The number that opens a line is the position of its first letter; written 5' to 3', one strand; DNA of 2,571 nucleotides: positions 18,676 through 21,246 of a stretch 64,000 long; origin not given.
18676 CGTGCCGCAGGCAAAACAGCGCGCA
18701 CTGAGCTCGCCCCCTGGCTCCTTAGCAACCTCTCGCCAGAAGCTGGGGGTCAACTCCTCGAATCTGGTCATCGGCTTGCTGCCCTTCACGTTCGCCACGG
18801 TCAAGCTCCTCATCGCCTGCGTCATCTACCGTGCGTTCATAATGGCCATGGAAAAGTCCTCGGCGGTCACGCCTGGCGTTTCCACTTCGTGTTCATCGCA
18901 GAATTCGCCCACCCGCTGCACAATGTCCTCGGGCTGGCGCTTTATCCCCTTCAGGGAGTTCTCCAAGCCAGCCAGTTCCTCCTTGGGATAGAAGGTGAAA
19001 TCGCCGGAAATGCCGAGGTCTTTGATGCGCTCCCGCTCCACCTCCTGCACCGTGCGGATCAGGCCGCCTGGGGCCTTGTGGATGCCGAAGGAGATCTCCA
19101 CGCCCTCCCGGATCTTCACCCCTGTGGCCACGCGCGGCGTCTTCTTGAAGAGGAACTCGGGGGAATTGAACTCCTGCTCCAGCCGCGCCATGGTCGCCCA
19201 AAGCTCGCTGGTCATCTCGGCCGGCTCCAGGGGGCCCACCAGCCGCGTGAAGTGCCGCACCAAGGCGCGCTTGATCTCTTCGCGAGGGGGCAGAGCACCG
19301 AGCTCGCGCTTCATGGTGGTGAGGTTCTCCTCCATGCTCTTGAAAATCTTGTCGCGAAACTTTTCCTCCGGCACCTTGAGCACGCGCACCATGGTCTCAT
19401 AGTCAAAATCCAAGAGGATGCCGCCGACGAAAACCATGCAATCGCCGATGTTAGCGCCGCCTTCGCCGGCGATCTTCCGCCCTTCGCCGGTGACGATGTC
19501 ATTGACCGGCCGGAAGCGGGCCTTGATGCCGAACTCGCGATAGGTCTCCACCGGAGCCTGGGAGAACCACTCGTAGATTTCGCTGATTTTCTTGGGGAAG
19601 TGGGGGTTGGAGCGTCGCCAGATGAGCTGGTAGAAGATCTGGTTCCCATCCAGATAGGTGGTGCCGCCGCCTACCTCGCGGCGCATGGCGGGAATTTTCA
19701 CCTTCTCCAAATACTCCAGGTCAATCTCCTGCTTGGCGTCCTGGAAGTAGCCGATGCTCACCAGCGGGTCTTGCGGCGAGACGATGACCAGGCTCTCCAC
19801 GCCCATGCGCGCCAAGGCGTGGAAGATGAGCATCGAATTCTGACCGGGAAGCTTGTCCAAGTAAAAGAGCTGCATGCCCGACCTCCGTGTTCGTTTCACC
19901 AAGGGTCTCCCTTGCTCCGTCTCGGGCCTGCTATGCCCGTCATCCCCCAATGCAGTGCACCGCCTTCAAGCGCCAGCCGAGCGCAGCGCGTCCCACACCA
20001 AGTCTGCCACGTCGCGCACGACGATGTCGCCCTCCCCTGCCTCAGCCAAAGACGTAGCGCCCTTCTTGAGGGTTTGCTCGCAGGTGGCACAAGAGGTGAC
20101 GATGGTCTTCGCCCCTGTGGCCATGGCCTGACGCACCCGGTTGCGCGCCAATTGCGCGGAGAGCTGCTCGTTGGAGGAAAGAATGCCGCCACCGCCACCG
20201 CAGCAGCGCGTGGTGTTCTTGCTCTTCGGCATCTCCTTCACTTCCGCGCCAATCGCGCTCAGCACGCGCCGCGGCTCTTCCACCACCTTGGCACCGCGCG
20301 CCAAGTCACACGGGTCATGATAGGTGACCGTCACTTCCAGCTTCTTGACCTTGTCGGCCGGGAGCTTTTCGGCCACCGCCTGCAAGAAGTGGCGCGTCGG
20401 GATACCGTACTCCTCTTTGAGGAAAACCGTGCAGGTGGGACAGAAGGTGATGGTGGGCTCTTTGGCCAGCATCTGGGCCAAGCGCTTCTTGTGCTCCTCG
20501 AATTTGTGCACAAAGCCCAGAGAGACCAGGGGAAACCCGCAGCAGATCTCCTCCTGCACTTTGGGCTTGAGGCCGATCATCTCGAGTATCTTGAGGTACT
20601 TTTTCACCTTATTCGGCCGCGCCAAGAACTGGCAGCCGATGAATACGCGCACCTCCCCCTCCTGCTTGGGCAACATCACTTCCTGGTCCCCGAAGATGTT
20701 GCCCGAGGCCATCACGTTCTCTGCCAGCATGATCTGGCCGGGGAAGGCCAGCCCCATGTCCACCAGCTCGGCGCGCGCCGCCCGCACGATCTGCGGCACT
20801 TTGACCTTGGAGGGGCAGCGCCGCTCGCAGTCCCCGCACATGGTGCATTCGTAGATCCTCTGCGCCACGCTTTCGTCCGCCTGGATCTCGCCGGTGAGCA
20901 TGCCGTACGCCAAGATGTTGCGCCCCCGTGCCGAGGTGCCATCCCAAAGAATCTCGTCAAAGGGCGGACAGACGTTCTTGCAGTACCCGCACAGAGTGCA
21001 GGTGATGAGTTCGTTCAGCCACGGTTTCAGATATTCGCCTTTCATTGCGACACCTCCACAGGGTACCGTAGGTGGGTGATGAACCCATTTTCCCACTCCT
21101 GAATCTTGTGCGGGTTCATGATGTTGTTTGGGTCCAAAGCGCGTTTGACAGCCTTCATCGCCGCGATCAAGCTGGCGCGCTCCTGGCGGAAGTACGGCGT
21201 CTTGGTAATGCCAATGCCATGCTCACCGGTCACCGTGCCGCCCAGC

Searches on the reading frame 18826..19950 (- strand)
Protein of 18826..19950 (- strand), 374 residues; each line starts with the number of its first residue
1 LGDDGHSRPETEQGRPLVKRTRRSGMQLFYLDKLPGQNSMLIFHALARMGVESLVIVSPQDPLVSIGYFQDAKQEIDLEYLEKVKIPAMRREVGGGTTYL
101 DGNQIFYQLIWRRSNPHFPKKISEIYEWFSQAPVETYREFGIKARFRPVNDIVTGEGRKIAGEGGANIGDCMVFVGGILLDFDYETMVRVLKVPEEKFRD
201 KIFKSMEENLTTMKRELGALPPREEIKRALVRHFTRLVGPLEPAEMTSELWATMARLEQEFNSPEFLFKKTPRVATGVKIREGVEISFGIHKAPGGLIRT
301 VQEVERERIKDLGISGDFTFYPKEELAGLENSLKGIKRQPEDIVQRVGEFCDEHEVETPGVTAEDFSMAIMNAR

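Call 5: search_protein_families(library=pfam, proteins=[window:18826-19950:-])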
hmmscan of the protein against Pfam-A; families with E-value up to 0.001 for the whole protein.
window:18826-19950:- (374 aa): 2 families
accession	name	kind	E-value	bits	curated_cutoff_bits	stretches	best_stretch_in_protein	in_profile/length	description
PF21948.1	LplA-B_cat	-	5.2e-36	124.9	27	1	51-234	21-199/200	Lipoyl protein ligase A/B catalytic domain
PF10437.14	Lip_prot_lig_C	-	2.4e-06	27.8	24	1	291-367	10-82/85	Bacterial lipoate protein ligase C-terminus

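Call 24: search_protein_families(library=ncbifam, proteins=[window:18826-19950:-], max_evalue=0.00001)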
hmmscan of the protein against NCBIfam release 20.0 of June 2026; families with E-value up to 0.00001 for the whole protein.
window:18826-19950:- (374 aa): 5 families
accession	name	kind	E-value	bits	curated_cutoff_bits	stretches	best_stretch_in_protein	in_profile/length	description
TIGR00545.2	lipoyltrans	equivalog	2e-39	135.5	280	1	53-366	30-323/328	lipoate--protein ligase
NF053751.1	LplAB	exception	7.5e-30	104.1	550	1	60-267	139-344/348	lipoate-protein ligase LplAB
NF053790.1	LplA_LipA_fuse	exception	4.5e-24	85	800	1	59-347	39-303/606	bifunctional lipoate--protein ligase/lipoyl synthase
NF053750.1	LplA_large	exception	1.4e-22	80.3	480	1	63-266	42-244/248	lipoate-protein ligase large subunit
NF053749.1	LplB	equivalog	1.3e-16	60.5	65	1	289-373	1-85/86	lipoate-protein ligase small subunit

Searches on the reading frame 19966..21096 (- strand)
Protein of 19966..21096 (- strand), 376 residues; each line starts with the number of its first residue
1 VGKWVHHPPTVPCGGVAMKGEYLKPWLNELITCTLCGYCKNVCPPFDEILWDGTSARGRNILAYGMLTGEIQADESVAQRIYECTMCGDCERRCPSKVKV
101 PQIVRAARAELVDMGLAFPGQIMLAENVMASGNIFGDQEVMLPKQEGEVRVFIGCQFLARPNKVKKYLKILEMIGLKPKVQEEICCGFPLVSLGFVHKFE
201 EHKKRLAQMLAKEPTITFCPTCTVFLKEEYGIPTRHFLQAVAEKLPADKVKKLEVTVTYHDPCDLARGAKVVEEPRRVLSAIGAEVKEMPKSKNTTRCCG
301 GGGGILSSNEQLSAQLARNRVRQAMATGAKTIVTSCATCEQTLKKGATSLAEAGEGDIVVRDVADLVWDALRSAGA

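Call 5: search_protein_families(library=pfam, proteins=[window:19966-21096:-])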
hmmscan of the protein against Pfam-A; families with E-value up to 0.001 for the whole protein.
window:19966-21096:- (376 aa): 6 families
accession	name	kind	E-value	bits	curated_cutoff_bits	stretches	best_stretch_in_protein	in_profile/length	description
PF02754.22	CCG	-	1.4e-25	89.7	20.6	2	257-344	1-85/85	Cysteine-rich domain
PF13183.11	Fer4_8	-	1.6e-11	45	27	1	30-98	2-68/68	4Fe-4S dicluster domain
PF13534.11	Fer4_17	-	5.4e-08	33.7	22.2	1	33-98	2-60/61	4Fe-4S dicluster domain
PF12838.12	Fer4_7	-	1.5e-06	29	27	1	32-98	1-52/52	4Fe-4S dicluster domain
PF13237.11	Fer4_10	-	3.4e-06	27.3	25.5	1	29-95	5-53/53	4Fe-4S dicluster domain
PF13187.11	Fer4_9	-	0.00016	22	27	1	33-97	2-50/52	4Fe-4S dicluster domain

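Call 24: search_protein_families(library=ncbifam, proteins=[window:19966-21096:-], max_evalue=0.00001)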
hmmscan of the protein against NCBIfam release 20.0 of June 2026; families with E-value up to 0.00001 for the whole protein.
window:19966-21096:- (376 aa): 12 families
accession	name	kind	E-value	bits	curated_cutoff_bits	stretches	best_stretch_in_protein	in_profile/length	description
NF004898.0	PRK06259.1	equivalog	9e-43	146.6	385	1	28-367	131-484/488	fumarate reductase (CoM/CoB) subunit TfrB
NF045670.1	quin_L_LdhH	equivalog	2.9e-37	128.3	800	2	141-366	461-704/706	L-lactate dehydrogenase (quinone) large subunit LdhH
NF045663.1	diclust_near_Sec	equivalog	3.1e-33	114.8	530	1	74-345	345-620/759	pyridine nucleotide-disulfide oxidoreductase/dicluster-binding protein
NF008369.0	PRK11168.1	equivalog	8.1e-24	84.2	278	2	144-347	164-384/401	anaerobic glycerol-3-phosphate dehydrogenase subunit C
NF008434.0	PRK11274.1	equivalog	1e-20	74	333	2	239-348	287-393/409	glycolate oxidase subunit GlcF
NF045796.1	DsrK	equivalog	1.3e-17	63.6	400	1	243-345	308-418/453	sulfate reduction electron transfer complex DsrMKJOP subunit DsrK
NF045724.1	ferredox_TmcB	equivalog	2.4e-15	56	735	1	235-344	290-405/430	electron transfer complex ferredoxin TmcB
TIGR03379.1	glycerol3P_GlpC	equivalog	1.6e-14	53.5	279.9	1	146-345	161-379/397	anaerobic glycerol-3-phosphate dehydrogenase subunit GlpC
NF045711.1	sulf_resp_HmcF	equivalog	9.8e-14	51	750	1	235-343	310-425/457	sulfate respiration complex iron-sulfur protein HmcF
TIGR00273.1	TIGR00273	equivalog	9.9e-09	34.5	444.8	1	28-117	290-378/432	LutB/LldF family L-lactate oxidation iron-sulfur protein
TIGR03290.1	CoB_CoM_SS_C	equivalog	1.8e-08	34.5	160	1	32-172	3-129/144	CoB--CoM heterodisulfide reductase subunit C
TIGR03288.1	CoB_CoM_SS_B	equivalog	3.1e-08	33.2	345.15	1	243-353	132-247/290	CoB--CoM heterodisulfide reductase subunit B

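Call 43: find_related_loci(query=window:19966-21045:-, collection=metagenome_contigs, flank=6000)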
Query window:19966-21045:- (359 aa) in metagenome_contigs; peptide patterns used: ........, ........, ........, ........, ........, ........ (x = any residue, [..] = any of these).
88 stretches matched a pattern; 21 encode a relative of the query (tblastn E <= 1e-3); 21 distinct loci.
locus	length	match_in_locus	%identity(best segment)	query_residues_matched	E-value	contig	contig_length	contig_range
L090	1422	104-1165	56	5-355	2e-153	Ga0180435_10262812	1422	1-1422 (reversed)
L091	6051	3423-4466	56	5-354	9e-141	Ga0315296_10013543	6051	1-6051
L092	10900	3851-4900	56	5-354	3e-140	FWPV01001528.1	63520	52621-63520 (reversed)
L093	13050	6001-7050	55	5-354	5e-138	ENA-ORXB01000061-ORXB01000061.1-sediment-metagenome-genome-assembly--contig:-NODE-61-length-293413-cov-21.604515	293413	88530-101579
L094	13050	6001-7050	54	5-354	3e-137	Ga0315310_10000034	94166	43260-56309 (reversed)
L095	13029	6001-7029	56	12-354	2e-136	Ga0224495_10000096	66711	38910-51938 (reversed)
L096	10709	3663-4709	54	5-354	7e-133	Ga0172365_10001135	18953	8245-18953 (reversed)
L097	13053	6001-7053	55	5-354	8e-131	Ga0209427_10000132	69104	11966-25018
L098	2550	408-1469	53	1-355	4e-135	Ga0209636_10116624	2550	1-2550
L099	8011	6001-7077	52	1-355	1e-127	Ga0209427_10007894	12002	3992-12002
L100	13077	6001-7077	52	1-355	1e-127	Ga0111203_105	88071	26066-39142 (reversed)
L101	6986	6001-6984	57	5-332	3e-127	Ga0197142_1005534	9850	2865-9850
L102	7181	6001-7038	49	12-354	4e-116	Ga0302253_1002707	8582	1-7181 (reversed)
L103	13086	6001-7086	48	1-355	1e-113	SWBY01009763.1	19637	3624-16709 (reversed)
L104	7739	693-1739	49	11-355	1e-111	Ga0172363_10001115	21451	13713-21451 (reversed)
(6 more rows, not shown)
